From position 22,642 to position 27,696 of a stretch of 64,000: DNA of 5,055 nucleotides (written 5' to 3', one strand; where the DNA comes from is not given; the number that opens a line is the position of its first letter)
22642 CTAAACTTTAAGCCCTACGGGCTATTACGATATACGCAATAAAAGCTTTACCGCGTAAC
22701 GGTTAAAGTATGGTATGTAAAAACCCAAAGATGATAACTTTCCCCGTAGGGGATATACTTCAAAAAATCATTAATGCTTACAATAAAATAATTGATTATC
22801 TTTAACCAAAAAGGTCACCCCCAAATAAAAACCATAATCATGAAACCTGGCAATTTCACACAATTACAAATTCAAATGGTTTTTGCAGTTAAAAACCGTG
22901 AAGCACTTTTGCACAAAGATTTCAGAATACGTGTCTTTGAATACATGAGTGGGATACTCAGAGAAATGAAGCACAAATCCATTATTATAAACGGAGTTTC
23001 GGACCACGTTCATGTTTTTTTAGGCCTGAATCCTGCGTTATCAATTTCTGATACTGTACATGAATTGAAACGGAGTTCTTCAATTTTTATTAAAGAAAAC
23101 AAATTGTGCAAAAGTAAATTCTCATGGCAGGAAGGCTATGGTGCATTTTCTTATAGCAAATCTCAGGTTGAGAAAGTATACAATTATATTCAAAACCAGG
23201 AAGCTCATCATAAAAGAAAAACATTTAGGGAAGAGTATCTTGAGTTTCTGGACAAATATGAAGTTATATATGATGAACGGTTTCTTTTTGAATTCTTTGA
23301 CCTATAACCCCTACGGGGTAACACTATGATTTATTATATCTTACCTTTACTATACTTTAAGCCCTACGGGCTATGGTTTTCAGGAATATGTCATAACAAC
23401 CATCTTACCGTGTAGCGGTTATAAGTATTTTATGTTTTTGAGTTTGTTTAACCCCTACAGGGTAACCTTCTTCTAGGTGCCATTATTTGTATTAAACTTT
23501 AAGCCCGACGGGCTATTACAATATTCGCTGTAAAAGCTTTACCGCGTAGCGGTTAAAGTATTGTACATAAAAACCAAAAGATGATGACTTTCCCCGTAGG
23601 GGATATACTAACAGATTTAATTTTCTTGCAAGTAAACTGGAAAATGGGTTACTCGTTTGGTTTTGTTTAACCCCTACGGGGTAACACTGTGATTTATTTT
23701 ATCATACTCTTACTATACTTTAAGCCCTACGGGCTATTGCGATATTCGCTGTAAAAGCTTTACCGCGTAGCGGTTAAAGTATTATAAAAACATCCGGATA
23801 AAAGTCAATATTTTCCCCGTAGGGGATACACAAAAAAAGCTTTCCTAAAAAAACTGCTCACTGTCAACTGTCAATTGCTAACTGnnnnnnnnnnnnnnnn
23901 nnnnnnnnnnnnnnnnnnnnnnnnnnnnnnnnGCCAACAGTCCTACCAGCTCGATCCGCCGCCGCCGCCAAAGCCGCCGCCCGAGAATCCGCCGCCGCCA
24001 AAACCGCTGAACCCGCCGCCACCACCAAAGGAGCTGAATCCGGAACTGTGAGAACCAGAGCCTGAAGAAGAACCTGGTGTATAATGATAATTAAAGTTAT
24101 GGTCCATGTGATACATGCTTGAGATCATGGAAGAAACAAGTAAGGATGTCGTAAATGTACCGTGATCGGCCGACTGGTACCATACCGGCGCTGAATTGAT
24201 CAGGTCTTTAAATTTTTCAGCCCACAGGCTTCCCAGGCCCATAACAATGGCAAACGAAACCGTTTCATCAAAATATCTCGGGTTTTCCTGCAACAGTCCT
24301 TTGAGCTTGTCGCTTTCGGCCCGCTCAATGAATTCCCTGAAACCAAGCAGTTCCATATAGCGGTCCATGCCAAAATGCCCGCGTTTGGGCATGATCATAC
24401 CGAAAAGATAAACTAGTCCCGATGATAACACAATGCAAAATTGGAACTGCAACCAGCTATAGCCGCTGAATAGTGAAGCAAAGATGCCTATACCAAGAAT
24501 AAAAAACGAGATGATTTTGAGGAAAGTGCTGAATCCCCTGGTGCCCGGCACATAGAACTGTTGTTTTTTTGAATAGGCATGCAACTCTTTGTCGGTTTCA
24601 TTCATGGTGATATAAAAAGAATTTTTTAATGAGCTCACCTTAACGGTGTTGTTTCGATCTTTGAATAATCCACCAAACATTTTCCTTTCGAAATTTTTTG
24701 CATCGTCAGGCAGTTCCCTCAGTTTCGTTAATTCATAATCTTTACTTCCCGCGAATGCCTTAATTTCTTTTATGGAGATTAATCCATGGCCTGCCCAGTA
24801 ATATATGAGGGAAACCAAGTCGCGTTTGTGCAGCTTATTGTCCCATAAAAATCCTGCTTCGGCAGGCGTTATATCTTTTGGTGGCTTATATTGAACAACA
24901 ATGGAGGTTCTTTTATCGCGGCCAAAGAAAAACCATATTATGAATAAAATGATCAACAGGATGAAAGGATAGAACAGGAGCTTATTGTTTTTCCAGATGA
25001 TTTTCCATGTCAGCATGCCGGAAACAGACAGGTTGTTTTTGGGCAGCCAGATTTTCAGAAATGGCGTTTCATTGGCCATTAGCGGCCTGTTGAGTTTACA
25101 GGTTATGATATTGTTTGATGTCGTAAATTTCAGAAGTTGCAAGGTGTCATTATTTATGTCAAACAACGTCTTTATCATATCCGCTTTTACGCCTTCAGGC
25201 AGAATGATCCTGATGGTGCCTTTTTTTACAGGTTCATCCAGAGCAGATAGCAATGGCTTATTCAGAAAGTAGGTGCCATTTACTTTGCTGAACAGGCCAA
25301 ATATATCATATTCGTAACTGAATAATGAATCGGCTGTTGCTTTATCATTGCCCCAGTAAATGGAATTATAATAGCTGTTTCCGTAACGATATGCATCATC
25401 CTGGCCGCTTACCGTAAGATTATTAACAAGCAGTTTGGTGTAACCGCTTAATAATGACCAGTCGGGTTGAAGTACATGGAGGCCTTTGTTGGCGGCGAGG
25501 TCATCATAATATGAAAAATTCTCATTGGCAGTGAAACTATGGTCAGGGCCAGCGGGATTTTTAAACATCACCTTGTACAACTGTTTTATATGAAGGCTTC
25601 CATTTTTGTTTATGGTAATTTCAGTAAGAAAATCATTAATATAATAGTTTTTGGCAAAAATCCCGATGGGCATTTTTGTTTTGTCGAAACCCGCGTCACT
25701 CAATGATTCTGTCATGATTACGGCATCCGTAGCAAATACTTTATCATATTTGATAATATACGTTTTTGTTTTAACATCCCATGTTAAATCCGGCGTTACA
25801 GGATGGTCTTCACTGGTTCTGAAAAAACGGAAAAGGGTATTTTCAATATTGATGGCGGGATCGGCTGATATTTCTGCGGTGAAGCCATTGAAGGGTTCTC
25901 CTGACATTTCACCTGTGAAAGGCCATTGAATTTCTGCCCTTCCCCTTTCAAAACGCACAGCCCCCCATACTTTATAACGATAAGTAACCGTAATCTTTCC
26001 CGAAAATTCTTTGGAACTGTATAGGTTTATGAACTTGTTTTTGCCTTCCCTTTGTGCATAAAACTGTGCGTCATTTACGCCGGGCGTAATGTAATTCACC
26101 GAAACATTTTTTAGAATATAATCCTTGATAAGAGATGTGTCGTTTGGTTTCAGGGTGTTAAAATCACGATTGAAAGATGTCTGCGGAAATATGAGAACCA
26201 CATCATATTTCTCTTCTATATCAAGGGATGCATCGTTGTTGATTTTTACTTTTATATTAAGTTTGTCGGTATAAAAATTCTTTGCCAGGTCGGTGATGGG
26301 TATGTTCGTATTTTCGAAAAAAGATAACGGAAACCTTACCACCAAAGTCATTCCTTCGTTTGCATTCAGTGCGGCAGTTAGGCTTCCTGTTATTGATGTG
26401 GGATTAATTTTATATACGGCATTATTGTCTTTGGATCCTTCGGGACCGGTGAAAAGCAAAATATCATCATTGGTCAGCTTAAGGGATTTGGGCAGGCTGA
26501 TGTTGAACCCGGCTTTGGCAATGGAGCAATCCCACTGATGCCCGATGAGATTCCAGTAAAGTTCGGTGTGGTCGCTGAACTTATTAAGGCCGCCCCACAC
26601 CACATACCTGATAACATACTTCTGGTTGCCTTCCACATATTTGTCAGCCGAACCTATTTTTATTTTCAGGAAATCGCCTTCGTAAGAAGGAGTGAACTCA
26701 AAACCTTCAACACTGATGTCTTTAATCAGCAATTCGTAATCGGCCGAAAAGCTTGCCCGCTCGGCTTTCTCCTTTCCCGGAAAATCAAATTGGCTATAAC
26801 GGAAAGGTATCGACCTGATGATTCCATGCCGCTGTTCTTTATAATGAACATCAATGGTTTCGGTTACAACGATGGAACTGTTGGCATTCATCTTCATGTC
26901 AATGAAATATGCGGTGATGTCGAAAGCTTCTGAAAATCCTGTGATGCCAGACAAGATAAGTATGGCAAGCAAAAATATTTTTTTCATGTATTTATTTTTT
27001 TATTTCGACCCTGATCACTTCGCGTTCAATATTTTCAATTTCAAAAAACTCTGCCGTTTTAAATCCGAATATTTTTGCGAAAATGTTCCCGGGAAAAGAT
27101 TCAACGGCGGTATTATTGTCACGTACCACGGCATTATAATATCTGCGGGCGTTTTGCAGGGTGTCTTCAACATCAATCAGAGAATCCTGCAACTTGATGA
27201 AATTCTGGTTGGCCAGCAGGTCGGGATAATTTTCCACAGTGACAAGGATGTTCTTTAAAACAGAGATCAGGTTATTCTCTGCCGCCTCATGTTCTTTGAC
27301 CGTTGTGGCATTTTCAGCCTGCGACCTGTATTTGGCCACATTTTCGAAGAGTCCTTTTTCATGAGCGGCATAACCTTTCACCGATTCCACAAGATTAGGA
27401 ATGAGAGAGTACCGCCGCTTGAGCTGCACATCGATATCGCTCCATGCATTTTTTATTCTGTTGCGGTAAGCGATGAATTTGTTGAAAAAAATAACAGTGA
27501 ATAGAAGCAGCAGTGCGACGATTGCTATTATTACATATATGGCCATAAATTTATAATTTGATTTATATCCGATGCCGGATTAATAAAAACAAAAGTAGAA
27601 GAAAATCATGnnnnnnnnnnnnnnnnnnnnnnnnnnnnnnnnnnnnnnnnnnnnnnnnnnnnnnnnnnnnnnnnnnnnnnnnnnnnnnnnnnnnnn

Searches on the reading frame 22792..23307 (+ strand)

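Call 88: search_protein_families(library=pfam, proteins=[window:22792-23307:+], max_evalue=0.001)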
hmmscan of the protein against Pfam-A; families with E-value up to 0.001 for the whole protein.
window:22792-23307:+ (171 aa): 1 family
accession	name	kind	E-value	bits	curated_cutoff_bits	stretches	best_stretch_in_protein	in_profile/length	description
PF01797.21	Y1_Tnp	-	5.5e-25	88.3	23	1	22-136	2-121/121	Transposase IS200 like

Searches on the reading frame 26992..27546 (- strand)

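Call 129: search_protein_families(library=pfam, proteins=[window:26992-27546:-], max_evalue=0.00001)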
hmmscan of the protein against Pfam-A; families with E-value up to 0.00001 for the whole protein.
window:26992-27546:- (184 aa): 1 family
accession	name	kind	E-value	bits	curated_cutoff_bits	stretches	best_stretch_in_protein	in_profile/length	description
PF04011.17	LemA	-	7.2e-55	185.3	26.2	1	34-181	1-148/149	LemA family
